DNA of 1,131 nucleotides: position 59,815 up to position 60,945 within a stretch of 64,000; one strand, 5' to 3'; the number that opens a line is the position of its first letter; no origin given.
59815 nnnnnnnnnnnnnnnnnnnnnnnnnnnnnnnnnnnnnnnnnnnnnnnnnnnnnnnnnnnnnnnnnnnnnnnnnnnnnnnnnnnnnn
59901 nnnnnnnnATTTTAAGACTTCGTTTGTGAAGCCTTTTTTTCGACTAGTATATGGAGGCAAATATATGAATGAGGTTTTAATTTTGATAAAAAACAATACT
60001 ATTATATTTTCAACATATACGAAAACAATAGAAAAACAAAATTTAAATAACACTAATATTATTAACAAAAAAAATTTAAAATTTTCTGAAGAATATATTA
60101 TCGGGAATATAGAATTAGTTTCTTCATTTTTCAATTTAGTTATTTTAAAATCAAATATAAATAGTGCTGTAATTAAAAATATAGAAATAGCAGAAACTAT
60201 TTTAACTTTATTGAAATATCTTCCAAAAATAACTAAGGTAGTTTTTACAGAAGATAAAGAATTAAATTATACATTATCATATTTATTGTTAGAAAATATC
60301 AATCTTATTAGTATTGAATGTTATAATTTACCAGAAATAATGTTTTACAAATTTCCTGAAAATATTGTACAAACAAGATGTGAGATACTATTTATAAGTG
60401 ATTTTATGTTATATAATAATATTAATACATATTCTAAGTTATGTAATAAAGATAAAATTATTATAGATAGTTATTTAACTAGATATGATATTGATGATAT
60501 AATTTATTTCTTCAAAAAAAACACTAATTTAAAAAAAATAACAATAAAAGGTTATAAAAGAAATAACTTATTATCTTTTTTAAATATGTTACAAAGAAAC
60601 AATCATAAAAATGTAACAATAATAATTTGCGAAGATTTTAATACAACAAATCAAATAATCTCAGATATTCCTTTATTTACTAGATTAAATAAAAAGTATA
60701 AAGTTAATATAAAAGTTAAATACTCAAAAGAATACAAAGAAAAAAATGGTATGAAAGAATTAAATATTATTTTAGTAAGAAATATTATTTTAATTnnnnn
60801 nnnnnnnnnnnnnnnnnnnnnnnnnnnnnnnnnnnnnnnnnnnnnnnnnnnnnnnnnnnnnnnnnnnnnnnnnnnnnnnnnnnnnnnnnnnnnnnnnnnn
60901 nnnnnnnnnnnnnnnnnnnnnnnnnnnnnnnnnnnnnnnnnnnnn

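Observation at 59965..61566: Class B sortase fused to a 280-aa N-terminal leucine-rich-repeat-like cytoplasmic domain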

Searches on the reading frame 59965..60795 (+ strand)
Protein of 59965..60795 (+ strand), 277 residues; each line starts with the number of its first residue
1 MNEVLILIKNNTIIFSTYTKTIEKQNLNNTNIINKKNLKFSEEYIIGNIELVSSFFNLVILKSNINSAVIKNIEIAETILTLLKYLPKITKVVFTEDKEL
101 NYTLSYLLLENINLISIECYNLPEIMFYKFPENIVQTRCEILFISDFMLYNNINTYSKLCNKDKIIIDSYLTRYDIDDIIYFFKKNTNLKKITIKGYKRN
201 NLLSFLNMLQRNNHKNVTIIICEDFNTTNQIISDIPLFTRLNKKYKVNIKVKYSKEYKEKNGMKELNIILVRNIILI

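Call 5: find_homologous_proteins(query=window:59965-60795:+, max_evalue=0.001)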
Query window:59965-60795:+ (277 aa): 18 proteins with E <= 0.001 among 2739 candidates.
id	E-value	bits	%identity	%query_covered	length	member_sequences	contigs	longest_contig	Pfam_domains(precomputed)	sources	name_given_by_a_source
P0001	7.5e-110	384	68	100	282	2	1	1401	-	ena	-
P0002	6.9e-68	247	50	94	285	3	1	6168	-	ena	-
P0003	1.0e-60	223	46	96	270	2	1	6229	-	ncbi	ncbi:MAG: hypothetical protein RSE17_02030, partial [Bacilli bacterium]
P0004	3.8e-55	205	53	77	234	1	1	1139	-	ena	-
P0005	2.0e-48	183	51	69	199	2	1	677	-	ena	-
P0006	3.1e-46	176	62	53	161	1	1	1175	-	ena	-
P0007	2.0e-24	104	36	91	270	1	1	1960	-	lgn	-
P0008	6.3e-21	93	37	75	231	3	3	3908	-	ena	-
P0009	5.6e-19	87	39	71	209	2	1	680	-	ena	-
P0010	2.5e-17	81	38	72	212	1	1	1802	-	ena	-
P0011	1.8e-15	75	35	98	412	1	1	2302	-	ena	-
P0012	3.0e-15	74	35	98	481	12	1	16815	-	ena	-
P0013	1.7e-14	72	39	64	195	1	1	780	-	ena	-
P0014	2.7e-14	71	41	57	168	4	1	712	-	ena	-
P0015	3.6e-14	71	40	62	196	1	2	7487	-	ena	-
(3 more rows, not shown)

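Call 12: find_encoding_contigs(protein=P0012, flank=8000, max_places=3)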
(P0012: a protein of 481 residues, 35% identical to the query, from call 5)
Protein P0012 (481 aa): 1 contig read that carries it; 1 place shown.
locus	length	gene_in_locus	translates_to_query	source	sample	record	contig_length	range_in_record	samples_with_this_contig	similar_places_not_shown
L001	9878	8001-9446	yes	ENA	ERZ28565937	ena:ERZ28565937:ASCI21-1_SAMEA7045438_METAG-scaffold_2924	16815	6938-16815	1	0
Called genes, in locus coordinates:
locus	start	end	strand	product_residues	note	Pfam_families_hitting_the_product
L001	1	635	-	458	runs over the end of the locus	PF19789:DUF6273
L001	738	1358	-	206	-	PF00834:Ribul_P_3_epim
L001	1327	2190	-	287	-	PF16745:RsgA_N, PF03193:RsgA_GTPase, PF00005:ABC_tran (weak), PF01926:MMR_HSR1 (weak)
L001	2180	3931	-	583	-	PF00069:Pkinase, PF03109:ABC1 (faint), PF07714:PK_Tyr_Ser-Thr, PF03793:PASTA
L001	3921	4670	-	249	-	PF00481:PP2C (weak), PF13672:PP2C_2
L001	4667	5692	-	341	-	PF21016:RlmN_N, PF04055:Radical_SAM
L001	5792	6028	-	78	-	PF14069:SpoVIF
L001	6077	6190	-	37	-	-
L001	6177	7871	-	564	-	PF00587:tRNA-synt_2b, PF04073:tRNA_edit, PF03129:HGTP_anticodon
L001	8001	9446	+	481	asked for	-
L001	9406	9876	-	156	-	?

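Call 13: find_encoding_contigs(protein=P0002, flank=6000, max_places=3)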
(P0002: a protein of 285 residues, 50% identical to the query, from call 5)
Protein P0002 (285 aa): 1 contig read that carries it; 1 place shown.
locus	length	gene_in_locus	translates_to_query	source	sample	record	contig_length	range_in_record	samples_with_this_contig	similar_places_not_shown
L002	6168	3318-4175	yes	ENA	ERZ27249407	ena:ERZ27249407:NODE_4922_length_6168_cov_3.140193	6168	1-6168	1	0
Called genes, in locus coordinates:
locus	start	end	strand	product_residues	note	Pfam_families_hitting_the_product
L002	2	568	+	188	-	?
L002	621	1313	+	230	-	PF04237:YjbR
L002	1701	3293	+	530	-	-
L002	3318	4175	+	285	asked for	-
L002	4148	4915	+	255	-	PF04203:Sortase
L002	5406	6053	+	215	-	PF00697:PRAI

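Call 14: find_encoding_contigs(protein=P0003, flank=6000, max_places=3)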
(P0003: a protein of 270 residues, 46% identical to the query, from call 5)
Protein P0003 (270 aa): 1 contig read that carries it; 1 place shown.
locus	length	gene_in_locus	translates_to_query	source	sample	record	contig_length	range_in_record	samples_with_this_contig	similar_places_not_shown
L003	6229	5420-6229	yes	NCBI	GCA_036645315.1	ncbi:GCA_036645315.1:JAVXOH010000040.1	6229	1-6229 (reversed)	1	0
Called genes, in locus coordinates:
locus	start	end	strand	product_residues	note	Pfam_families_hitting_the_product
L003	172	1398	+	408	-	PF00579:tRNA-synt_1b, PF22421:SYY_C-terminal, PF01479:S4 (weak)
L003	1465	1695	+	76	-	-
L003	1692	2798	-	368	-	PF01098:FTSW_RODA_SPOVE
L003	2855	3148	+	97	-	-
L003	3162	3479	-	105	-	PF00367:PTS_EIIB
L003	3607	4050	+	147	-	PF10612:Spore-coat_CotZ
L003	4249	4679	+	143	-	-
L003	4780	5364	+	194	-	-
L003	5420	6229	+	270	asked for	?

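Call 18: predict_structure(alignment_id=A1)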
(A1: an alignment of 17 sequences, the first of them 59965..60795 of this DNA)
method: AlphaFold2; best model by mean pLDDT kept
length: 277 residues; sequences in the alignment: 17
mean_pLDDT: 86.4   pTM: 0.76
mean pLDDT of the five models: 86.4, 86.3, 85.1, 84.7, 84.7
residues with pLDDT >= 90: 174; 70-90: 68; 50-70: 14; < 50: 21
segments of 3 or more residues with pLDDT < 50: 29-33, 263-277
pLDDT, mean of each block of 10 residues (from residue 1): 85 88 52 64 92 92 94 95 96 96 96 96 91 92 91 94 91 89 93 91 93 93 86 90 94 79 47 43
secondary structure, 60 per line:
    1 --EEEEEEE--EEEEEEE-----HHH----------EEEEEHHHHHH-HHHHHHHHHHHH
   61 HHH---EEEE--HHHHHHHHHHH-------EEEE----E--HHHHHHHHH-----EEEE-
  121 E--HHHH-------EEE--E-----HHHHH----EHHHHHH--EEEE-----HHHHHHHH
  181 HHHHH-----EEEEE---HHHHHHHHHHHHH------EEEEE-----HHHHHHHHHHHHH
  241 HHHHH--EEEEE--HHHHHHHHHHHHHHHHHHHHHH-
elements in order: E3-9 E12-18 E37-41 H42-47 H49-63 E67-70 H73-83 E91-94 H102-110 E116-119 H124-127 E135-137 H146-150 H156-161 E164-167 H173-185 E191-195 H199-211 E218-222 H228-245 E248-252 H255-276

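Call 24: find_related_loci(query=A2, collection=genome_contigs, flank=6000)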
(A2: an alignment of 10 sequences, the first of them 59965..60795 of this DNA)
Query A2 (277 aa) in genome_contigs; peptide patterns used: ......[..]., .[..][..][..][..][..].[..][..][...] (x = any residue, [..] = any of these).
458 stretches matched a pattern; 72 encode a relative of the query (tblastn E <= 1e-3); 72 distinct loci.
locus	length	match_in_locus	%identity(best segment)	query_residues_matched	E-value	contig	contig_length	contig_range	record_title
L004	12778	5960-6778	67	1-273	1e-116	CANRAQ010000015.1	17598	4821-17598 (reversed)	MAG: uncultured Bacilli bacterium isolate Lapin-016__bin43 genome assembly, contig: Lapin-016__NODE_2834_length_17598_co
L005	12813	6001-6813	58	1-272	3e-89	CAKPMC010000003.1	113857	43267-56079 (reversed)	MAG: uncultured Bacilli bacterium isolate REFINED_METABAT215_TOP10_CONTIGS_1500_ASSEMBLY_K77_MERGED__Hadza_MoBio_hadza-E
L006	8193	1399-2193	58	1-265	8e-87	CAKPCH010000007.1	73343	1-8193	MAG: uncultured Bacilli bacterium isolate REFINED_METABAT215_TOP10_CONTIGS_1500_ASSEMBLY_K77_MERGED__Hadza_MoBio_hadza-I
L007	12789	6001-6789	55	2-265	2e-84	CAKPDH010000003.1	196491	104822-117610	MAG: uncultured Bacilli bacterium isolate REFINED_METABAT215_TOP10_CONTIGS_1500_ASSEMBLY_K77_MERGED__Hadza_MoBio_C-REDO_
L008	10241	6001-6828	47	1-276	2e-66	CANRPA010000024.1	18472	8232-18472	MAG: uncultured Bacilli bacterium isolate Lapin-019__bin10 genome assembly, contig: Lapin-019__NODE_1690_length_18472_co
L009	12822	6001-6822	37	1-268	5e-47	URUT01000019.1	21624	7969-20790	uncultured Tenericutes bacterium isolate UMGS1372 genome assembly, contig: NODE_533_length_21624_cov_15.688534, whole ge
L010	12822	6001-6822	37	1-268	5e-47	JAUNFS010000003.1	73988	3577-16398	MAG: bacterium isolate S25M_St_metabat_91 NODE_106_length_73988_cov_31.051060, whole genome shotgun sequence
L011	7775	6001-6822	38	1-272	4e-46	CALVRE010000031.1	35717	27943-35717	MAG: uncultured Bacilli bacterium isolate E10__bin82 genome assembly, contig: E10__k127_3589278, whole genome shotgun se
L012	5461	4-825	39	1-268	2e-45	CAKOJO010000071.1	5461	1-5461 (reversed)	MAG: uncultured Bacilli bacterium isolate REFINED_METABAT215_TOP10_CONTIGS_1500_ASSEMBLY_K77_MERGED__Hadza_MoBio_hadza-E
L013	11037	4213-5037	35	1-272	1e-44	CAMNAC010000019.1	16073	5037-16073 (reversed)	MAG: uncultured Tenericutes bacterium isolate SRR873597_bin.99_metaWRAP_v1.3_MAG genome assembly, contig: NODE.8934_leng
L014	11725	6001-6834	36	1-272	7e-42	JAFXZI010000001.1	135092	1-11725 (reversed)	MAG: Bacilli bacterium isolate RGIG6883 Sheep_Rumen-5__c237, whole genome shotgun sequence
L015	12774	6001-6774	39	20-272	5e-42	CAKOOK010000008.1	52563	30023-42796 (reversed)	MAG: uncultured Bacilli bacterium isolate REFINED_METABAT215_TOP10_CONTIGS_1500_ASSEMBLY_K77_MERGED__Hadza_PheChl_Fiber-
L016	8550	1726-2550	34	3-272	2e-39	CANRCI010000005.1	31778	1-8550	MAG: uncultured Bacilli bacterium isolate Lapin-027__bin79 genome assembly, contig: Lapin-027__NODE_1086_length_31778_co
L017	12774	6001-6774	38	20-272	1e-38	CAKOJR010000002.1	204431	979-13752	MAG: uncultured Bacilli bacterium isolate REFINED_METABAT215_TOP10_CONTIGS_1500_ASSEMBLY_K77_MERGED__Hadza_MoBio_hadza-I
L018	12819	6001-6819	38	8-276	1e-38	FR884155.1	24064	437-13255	Firmicutes bacterium CAG:582 genomic scaffold, scf44, whole genome shotgun sequence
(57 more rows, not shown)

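Call 40: search_solved_structures(query=A2, max_evalue=10)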
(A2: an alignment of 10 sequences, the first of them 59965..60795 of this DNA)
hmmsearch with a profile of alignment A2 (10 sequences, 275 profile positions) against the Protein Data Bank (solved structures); distinct sequences matched with E-value up to 10: 0.

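Call 42: fold_search(model_id=the predicted structure, library=pdb)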
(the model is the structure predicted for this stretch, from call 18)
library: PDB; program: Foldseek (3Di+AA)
matches with E <= 10: 507; with E <= 0.001: 0
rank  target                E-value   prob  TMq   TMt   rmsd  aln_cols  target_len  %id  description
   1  7wmw                  4.4e-03  0.75  0.24  0.24  16.9       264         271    8  Crystal structure of methylenetetrahydrofolate reductase MSMEG_6649 from Mycobacterium smegmatis (released 2023-01-25)
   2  7zgu_A                9.4e-03  0.87  0.27  0.12   9.5       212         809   10  Human NLRP3-deltaPYD hexamer (released 2022-05-18)
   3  3eoo_I                1.1e-02  0.72  0.25  0.24  16.9       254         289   12  2.9A crystal structure of methyl-isocitrate lyase from Burkholderia pseudomallei (released 2008-10-21)
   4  7wmz_D                1.1e-02  0.66  0.24  0.23  17.2       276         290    8  Crystal structure of methylenetetrahydrofolate reductase MSMEG_6649 from Mycobacterium smegmatis with NADH (released 2023-01-25)
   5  7uek                  1.4e-02  0.80  0.28  0.32  16.5       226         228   15  Crystal structure of a de novo designed ovoid TIM barrel OT3 (released 2023-01-18)
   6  3eoo_J                1.4e-02  0.66  0.26  0.25  17.7       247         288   12  2.9A crystal structure of methyl-isocitrate lyase from Burkholderia pseudomallei (released 2008-10-21)
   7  3eoo_A                1.7e-02  0.63  0.26  0.25  18.5       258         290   12  2.9A crystal structure of methyl-isocitrate lyase from Burkholderia pseudomallei (released 2008-10-21)
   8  3eoo_E                1.9e-02  0.60  0.25  0.24  17.0       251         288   12  2.9A crystal structure of methyl-isocitrate lyase from Burkholderia pseudomallei (released 2008-10-21)
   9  7mi0                  3.0e-02  0.47  0.23  0.17  17.9       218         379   12  Crystal Structure of Glycosyltransferase from Rickettsia africae ESF-5 (released 2021-04-28)
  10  2x6q_B                3.9e-02  0.41  0.23  0.16  18.9       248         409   10  Crystal structure of trehalose synthase TreT from P.horikoshi (released 2010-10-13)
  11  3eoo_B                4.2e-02  0.47  0.26  0.25  16.9       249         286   12  2.9A crystal structure of methyl-isocitrate lyase from Burkholderia pseudomallei (released 2008-10-21)
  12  8fw2_A                4.2e-02  0.28  0.20  0.09  11.1       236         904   16  Cryo-EM structure of full-length human NLRC4 inflammasome with C11 symmetry (released 2024-01-03)
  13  2x6q_A                4.4e-02  0.35  0.22  0.16  18.4       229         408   11  Crystal structure of trehalose synthase TreT from P.horikoshi (released 2010-10-13)
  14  5th5_A                5.3e-02  0.25  0.21  0.23  18.8       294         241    7  Crystal Structure of QueE from Bacillus subtilis with 6-carboxypterin-5'-deoxyadenosyl ester bound (released 2017-01-18)
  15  2x6r_B                5.7e-02  0.30  0.19  0.13  17.4       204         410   11  Crystal structure of trehalose synthase TreT from P.horikoshi produced by soaking in trehalose (released 2010-10-13)
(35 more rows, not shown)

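Call 46: search_protein_representatives(alignment_id=A2)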
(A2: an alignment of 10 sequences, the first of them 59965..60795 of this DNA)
Query: 10 sequences, 275 profile positions. Proteins with E-value up to 0.001 (for the whole library): 226; up to 1e-10: 160; up to 1e-30: 85. The best 150 are listed.
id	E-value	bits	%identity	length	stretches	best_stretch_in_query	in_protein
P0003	1.9e-102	358.8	-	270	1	1-270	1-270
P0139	3.3e-90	318.6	-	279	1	1-269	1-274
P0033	1.1e-88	313.6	-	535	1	1-274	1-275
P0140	1.5e-79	283.6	-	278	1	1-265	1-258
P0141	9.0e-79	281.1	-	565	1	4-271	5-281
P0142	1.9e-74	266.9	-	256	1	3-256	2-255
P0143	2.5e-74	266.5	-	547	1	3-271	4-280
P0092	4.5e-74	265.7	-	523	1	1-271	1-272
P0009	5.6e-74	265.4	-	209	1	1-192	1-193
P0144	3.2e-73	262.9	-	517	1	1-270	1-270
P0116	3.6e-73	262.7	-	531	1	1-272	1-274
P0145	1.5e-72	260.6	-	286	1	1-268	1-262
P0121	1.6e-69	250.8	-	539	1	1-270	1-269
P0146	4.4e-69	249.3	-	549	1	1-270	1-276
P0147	6.9e-69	248.7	-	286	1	1-274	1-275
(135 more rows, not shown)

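Call 55: search_protein_families(library=pfam, alignment_id=A1, max_evalue=5)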
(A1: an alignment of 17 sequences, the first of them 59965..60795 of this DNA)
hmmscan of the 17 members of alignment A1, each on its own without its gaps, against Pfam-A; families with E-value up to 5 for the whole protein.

A. member 1, window:59965-60795:+ (277 aa): 2 families
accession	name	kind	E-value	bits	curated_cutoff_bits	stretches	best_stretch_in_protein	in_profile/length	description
PF25019.1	LRR_R13L1-DRL21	-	0.097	13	27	1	175-241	57-122/127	R13L1/DRL21 LRRs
PF08624.15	CRC_subunit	-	3.3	8.5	25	1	175-220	57-102/135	Chromatin remodelling complex Rsc7/Swp82 subunit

B. families by the number of members that match (of 17 scanned): 9 families
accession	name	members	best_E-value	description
PF00856.33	SET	4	0.3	SET domain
PF04203.18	Sortase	1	0.00013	Sortase domain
PF22333.2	Ago_PAZ_arc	1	0.012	Argonaute, PAZ domain, archaea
PF07116.16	DUF1372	1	0.041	Protein of unknown function (DUF1372)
PF25019.1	LRR_R13L1-DRL21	1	0.097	R13L1/DRL21 LRRs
PF22530.2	Terminase-T7_RNaseH-like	1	0.39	Terminase Bacteriophage T7, Ribonuclease H-like domain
PF01944.22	SpoIIM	1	0.39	Stage II sporulation protein M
PF18703.7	MALT1_Ig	1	0.86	MALT1 Ig-like domain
PF08624.15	CRC_subunit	1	3.3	Chromatin remodelling complex Rsc7/Swp82 subunit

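Call 85: search_protein_families(library=padloc, proteins=[window:59965-60795:+], max_evalue=0.1)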
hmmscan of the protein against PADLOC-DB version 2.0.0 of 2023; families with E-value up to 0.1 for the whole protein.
window:59965-60795:+ (277 aa): 0 families

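Call 86: search_protein_families(library=phrogs, proteins=[window:59965-60795:+], max_evalue=0.1)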
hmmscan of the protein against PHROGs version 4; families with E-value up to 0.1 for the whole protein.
window:59965-60795:+ (277 aa): 0 families
